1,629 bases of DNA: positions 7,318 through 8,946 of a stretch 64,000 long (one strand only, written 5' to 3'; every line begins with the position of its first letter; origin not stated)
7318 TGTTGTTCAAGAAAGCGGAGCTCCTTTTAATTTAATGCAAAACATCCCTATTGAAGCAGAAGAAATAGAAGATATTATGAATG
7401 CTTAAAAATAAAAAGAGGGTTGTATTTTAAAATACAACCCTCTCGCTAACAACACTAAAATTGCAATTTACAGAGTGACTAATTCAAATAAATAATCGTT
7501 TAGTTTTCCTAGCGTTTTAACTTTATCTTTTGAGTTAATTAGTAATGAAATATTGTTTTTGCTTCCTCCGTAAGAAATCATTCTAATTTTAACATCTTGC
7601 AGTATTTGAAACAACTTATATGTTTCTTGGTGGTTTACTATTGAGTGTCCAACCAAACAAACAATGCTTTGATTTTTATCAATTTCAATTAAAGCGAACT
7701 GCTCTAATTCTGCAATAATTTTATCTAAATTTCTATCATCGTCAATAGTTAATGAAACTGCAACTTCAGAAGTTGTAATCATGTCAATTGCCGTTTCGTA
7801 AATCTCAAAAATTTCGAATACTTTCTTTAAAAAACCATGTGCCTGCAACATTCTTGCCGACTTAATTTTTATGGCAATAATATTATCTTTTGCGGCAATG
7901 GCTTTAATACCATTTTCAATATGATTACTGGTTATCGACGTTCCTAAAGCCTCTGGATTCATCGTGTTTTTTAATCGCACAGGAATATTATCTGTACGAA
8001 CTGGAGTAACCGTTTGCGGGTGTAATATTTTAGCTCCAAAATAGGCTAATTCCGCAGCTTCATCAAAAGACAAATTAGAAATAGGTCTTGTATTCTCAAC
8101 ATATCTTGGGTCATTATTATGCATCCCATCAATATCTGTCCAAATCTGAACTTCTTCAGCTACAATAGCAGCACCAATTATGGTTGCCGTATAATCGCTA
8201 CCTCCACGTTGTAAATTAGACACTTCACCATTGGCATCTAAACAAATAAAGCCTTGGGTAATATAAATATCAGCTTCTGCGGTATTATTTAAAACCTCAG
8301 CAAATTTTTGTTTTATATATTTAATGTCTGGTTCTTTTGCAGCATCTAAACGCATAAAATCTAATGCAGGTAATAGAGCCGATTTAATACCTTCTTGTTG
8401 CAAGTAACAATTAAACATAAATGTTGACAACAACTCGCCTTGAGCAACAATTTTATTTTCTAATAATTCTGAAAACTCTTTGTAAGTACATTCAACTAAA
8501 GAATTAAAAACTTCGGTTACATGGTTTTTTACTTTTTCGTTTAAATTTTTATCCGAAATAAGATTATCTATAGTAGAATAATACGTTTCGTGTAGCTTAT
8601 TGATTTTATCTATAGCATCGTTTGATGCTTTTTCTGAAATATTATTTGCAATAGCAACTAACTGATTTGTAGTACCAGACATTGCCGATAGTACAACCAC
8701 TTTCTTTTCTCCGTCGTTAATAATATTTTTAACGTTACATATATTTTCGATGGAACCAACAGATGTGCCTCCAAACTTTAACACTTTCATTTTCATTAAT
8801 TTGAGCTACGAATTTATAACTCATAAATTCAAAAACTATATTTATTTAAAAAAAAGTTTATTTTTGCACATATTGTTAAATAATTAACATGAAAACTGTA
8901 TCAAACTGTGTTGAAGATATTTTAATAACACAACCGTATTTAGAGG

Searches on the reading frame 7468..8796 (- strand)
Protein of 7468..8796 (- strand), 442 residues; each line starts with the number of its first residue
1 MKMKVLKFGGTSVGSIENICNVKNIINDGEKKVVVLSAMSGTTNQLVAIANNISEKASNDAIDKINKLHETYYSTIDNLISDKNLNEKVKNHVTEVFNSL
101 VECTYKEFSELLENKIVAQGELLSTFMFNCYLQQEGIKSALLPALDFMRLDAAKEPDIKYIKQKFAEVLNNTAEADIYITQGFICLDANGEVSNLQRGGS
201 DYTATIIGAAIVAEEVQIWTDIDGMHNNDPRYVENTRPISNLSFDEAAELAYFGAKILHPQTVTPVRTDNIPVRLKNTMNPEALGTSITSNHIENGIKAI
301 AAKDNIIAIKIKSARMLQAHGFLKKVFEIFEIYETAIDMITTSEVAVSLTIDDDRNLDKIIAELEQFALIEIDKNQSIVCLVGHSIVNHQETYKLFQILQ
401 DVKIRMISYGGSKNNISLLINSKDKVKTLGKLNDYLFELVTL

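Call 50: search_protein_families(library=pfam, proteins=[window:7468-8796:-], max_evalue=0.00001)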
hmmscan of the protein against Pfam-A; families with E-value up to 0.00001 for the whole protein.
window:7468-8796:- (442 aa): 2 families
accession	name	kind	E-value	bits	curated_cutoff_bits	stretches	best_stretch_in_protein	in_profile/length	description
PF00696.33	AA_kinase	-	5.5e-41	141.3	24.9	1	2-277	1-234/234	Amino acid kinase family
PF22468.2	ACT_9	-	4.9e-15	55.5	27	1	379-433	1-58/61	ACT domain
